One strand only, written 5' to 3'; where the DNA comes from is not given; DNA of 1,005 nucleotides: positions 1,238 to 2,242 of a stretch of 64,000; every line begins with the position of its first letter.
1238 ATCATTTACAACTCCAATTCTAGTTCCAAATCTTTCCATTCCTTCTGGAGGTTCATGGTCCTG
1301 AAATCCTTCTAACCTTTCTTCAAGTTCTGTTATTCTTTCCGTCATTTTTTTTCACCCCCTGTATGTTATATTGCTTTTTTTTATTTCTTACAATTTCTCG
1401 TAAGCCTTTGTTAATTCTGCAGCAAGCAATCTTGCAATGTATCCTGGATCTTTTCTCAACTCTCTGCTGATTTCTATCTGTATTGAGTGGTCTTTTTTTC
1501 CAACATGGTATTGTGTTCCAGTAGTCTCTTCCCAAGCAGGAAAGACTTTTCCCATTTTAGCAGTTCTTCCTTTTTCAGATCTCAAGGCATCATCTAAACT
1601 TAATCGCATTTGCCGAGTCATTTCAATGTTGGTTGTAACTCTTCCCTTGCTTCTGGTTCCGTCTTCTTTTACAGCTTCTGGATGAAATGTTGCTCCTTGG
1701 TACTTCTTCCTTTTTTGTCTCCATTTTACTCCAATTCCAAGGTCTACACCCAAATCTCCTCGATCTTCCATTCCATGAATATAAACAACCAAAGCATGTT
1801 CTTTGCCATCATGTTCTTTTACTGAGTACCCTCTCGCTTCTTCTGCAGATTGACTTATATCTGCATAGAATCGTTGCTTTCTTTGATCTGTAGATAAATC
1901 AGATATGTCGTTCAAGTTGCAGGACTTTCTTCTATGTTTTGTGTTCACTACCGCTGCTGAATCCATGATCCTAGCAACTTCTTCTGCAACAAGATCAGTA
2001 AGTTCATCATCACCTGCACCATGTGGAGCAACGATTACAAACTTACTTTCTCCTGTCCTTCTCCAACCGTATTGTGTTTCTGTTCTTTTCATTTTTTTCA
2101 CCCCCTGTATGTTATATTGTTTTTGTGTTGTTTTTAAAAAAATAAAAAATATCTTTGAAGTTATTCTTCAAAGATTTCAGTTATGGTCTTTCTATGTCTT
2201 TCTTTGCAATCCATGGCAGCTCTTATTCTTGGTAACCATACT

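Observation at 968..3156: Three-gene cassette in which every gene carries the same 30-nt leader ending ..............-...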

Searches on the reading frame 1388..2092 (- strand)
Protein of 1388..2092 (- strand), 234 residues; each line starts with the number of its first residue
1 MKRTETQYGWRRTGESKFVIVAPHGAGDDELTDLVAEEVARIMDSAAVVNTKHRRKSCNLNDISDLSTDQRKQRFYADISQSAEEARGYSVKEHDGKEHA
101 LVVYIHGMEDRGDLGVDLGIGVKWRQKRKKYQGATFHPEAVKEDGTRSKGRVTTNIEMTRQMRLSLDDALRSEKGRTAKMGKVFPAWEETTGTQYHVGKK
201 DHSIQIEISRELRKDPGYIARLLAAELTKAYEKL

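Call 5: search_protein_families(library=pfam, proteins=[window:1388-2092:-], max_evalue=0.1)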
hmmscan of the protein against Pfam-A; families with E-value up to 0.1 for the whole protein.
window:1388-2092:- (234 aa): 3 families
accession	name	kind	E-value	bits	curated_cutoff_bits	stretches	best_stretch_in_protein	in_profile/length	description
PF05908.16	Gamma_PGA_hydro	-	4.2e-06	26.8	22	1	12-56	23-66/191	Poly-gamma-glutamate hydrolase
PF12072.13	RNase_Y_N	-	0.034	14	32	1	37-95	117-175/201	RNase Y N-terminal region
PF07691.17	PA14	-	0.066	13.5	24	0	156-213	66-123/147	PA14 domain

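Call 10: search_protein_families(library=padloc, proteins=[window:1388-2092:-], max_evalue=1)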
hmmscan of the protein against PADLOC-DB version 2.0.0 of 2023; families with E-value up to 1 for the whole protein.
window:1388-2092:- (234 aa): 0 families

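Call 11: search_protein_families(library=phrogs, proteins=[window:1388-2092:-], max_evalue=1)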
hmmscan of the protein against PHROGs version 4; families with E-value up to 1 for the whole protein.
window:1388-2092:- (234 aa): 0 families

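Call 12: search_protein_families(library=ncbifam, proteins=[window:1388-2092:-], max_evalue=1)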
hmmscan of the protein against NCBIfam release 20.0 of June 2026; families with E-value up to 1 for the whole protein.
window:1388-2092:- (234 aa): 0 families

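Call 14: find_homologous_proteins(query=window:1388-2092:-)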
Query window:1388-2092:- (234 aa): 9 proteins with E <= 0.001 among 871 candidates.
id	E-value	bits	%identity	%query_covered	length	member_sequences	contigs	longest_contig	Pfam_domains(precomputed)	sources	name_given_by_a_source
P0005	3.4e-142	490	95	100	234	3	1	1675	PF05908.17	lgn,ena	-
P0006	1.8e-110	386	74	100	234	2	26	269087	-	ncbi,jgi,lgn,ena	jgi:phage replication-related protein YjqB (UPF0714/DUF867 family)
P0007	9.8e-104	364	88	79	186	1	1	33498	-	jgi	jgi:hypothetical protein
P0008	3.2e-88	313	61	100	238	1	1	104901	-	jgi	jgi:hypothetical protein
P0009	1.2e-87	311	58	100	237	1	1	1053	-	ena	-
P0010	1.3e-82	295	61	91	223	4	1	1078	-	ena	-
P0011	2.9e-51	193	42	92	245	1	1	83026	-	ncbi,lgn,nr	ncbi:hypothetical protein JXB28_01315 [Candidatus Woesearchaeota archaeon]|nr:hypothetical protein [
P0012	2.5e-35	140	38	97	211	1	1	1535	-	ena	-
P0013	2.1e-27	115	31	99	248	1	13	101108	-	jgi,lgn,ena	jgi:hypothetical protein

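Call 17: find_encoding_contigs(protein=P0006, flank=6000, max_places=6)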
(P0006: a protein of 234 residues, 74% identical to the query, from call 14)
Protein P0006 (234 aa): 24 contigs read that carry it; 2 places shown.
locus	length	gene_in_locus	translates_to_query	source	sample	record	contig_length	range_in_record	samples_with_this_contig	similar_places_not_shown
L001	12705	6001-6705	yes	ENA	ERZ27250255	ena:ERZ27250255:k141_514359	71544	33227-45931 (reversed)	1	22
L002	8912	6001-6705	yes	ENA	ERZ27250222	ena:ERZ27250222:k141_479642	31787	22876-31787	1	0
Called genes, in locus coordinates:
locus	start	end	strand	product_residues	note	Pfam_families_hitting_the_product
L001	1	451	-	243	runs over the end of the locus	PF03437:BtpA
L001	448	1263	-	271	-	PF00459:Inositol_P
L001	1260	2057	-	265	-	PF00294:PfkB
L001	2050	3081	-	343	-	-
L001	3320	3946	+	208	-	PF24367:DUF7523 (weak), PF13840:ACT_7 (weak), PF22468:ACT_9 (faint)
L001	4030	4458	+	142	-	-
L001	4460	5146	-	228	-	-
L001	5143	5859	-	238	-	PF01978:TrmB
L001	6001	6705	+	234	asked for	-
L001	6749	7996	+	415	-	-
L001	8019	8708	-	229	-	PF03483:B3_4 (weak)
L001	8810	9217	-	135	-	-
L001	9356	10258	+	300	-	PF00574:CLP_protease (faint), PF01972:SDH_protease (weak), PF25145:NfeD1b_N, PF01343:Peptidase_S49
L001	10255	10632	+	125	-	-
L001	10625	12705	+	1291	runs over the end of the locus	-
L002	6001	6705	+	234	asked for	-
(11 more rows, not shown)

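Call 21: find_encoding_contigs(protein=P0008, flank=5000, max_places=4)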
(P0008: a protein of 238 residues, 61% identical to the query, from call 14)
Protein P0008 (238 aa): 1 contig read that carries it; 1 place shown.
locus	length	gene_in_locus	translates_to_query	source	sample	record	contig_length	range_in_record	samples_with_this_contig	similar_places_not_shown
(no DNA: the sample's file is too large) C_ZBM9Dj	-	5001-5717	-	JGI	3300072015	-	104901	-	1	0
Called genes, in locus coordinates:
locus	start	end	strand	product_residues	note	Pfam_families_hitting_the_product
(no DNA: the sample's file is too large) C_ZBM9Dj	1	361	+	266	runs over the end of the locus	-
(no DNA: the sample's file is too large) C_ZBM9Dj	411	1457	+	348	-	PF26233:NicX, PF02073:Peptidase_M29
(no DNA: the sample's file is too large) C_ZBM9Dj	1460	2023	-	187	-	PF01300:Sua5_yciO_yrdC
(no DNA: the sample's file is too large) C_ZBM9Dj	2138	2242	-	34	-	-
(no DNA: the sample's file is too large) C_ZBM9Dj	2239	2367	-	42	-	-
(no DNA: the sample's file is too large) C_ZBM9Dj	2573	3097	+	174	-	PF13828:DUF4190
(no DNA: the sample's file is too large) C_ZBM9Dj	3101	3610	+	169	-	PF22769:DCD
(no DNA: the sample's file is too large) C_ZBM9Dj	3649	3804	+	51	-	-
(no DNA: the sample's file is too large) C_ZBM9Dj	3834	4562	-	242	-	PF01978:TrmB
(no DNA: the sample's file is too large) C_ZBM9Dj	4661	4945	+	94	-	-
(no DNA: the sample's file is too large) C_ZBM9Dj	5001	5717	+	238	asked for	-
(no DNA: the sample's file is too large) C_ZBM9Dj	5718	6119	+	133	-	-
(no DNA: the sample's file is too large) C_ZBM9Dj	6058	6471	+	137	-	-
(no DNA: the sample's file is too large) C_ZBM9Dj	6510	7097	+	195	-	PF02545:Maf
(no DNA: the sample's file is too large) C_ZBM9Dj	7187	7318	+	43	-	-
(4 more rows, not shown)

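Call 22: find_encoding_contigs(protein=P0007, flank=5000, max_places=4)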
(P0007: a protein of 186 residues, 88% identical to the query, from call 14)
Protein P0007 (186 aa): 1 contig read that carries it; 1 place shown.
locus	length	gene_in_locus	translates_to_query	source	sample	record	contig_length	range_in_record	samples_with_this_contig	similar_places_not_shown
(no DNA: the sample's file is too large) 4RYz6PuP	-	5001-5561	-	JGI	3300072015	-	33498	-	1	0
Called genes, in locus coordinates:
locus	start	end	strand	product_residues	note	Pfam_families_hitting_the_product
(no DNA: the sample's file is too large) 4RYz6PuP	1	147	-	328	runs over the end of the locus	PF13404:HTH_AsnC-type, PF13412:HTH_24, PF12840:HTH_20 (faint), PF22451:NirdL-like_HTH (faint), PF13404:HTH_AsnC-type, PF13412:HTH_24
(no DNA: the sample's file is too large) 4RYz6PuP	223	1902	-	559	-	PF03485:Arg_tRNA_synt_N, PF00750:tRNA-synt_1d, PF05746:DALR_1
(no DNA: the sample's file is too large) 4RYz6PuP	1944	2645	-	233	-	-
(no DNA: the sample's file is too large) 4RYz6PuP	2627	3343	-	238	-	PF01978:TrmB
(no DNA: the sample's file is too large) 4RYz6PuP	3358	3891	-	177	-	PF18967:PycTM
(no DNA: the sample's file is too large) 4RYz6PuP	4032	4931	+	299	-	-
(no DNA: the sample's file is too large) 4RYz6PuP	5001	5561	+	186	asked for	-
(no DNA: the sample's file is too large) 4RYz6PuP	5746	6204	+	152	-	-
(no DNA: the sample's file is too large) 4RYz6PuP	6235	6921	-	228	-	PF03483:B3_4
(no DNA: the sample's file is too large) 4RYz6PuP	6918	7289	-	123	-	-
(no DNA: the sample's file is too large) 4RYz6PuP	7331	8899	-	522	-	PF01921:tRNA-synt_1f, PF01406:tRNA-synt_1e (faint), PF09334:tRNA-synt_1g (faint)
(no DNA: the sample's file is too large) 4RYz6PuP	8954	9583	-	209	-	-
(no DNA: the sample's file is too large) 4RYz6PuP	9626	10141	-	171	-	PF04307:YdjM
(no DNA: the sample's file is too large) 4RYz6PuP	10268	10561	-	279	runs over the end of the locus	PF01261:AP_endonuc_2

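Call 29: search_solved_structures(query=A1, max_evalue=10, show_alignments=2)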
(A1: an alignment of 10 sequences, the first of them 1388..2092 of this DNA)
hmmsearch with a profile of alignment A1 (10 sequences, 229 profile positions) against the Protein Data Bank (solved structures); distinct sequences matched with E-value up to 10: 3.
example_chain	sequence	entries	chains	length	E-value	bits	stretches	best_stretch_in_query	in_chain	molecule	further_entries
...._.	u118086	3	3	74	0.17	14.8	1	106-155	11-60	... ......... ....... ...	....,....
2zjp_U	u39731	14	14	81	0.18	14.6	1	106-155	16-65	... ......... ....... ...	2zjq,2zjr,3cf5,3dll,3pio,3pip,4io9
5dm6_U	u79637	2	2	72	0.2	14.5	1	106-151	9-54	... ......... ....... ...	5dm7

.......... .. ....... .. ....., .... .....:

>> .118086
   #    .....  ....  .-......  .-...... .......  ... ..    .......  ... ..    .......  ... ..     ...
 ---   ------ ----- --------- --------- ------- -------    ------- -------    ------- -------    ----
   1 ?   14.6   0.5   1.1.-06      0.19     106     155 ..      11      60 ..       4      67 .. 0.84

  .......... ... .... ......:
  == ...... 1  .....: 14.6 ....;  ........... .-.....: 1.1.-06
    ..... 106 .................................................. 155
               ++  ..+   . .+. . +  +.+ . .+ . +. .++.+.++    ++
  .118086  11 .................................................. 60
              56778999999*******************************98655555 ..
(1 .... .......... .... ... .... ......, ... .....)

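Call 41: predict_structure(alignment_id=A1)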
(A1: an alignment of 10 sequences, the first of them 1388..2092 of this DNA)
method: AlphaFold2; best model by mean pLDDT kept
length: 234 residues; sequences in the alignment: 10
mean_pLDDT: 81.8   pTM: 0.83
mean pLDDT of the five models: 81.8, 76.7, 76.6, 76.6, 72.5
residues with pLDDT >= 90: 116; 70-90: 61; 50-70: 45; < 50: 12
segments of 3 or more residues with pLDDT < 50: 185-193
pLDDT, mean of each block of 10 residues (from residue 1): 90 94 80 95 96 88 81 92 89 67 91 90 67 57 58 74 95 95 54 52 89 96 95 76
secondary structure, 60 per line:
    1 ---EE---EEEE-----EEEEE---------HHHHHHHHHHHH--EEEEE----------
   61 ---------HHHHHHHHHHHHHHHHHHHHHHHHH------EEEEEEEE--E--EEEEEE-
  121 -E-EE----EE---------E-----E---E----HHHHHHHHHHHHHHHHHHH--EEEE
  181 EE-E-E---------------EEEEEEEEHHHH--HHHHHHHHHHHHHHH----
elements in order: E9-12 E18-22 H32-43 E46-50 H70-94 E101-108 E114-119 H156-174 E177-182 E202-209 H210-213 H216-230

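Call 43: find_encoding_contigs(protein=P0011, flank=5000, max_places=2)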
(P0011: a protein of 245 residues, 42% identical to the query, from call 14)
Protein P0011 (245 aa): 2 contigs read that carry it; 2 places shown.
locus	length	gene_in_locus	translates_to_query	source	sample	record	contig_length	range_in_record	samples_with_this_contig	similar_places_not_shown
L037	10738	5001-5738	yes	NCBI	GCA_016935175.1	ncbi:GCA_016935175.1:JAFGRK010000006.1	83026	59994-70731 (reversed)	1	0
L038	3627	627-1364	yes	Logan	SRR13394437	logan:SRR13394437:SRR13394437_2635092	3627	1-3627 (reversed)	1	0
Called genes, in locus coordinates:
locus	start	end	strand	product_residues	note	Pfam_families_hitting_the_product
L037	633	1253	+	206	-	PF01300:Sua5_yciO_yrdC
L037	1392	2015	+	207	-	PF14582:Metallophos_3 (faint), PF00149:Metallophos, PF12850:Metallophos_2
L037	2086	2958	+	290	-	PF00892:EamA, PF03151:TPT (faint), PF06800:Sugar_transport (weak), PF00892:EamA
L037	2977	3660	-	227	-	PF00696:AA_kinase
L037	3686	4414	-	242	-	PF01978:TrmB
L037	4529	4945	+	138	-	-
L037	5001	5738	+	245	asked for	-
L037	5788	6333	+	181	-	PF00072:Response_reg (weak)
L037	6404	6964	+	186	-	-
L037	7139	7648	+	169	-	PF22769:DCD, PF00692:dUTPase (weak)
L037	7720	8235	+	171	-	PF13521:AAA_28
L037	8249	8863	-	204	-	PF02545:Maf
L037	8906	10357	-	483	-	PF01139:RtcB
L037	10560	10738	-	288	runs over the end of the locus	-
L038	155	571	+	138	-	-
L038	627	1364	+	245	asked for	-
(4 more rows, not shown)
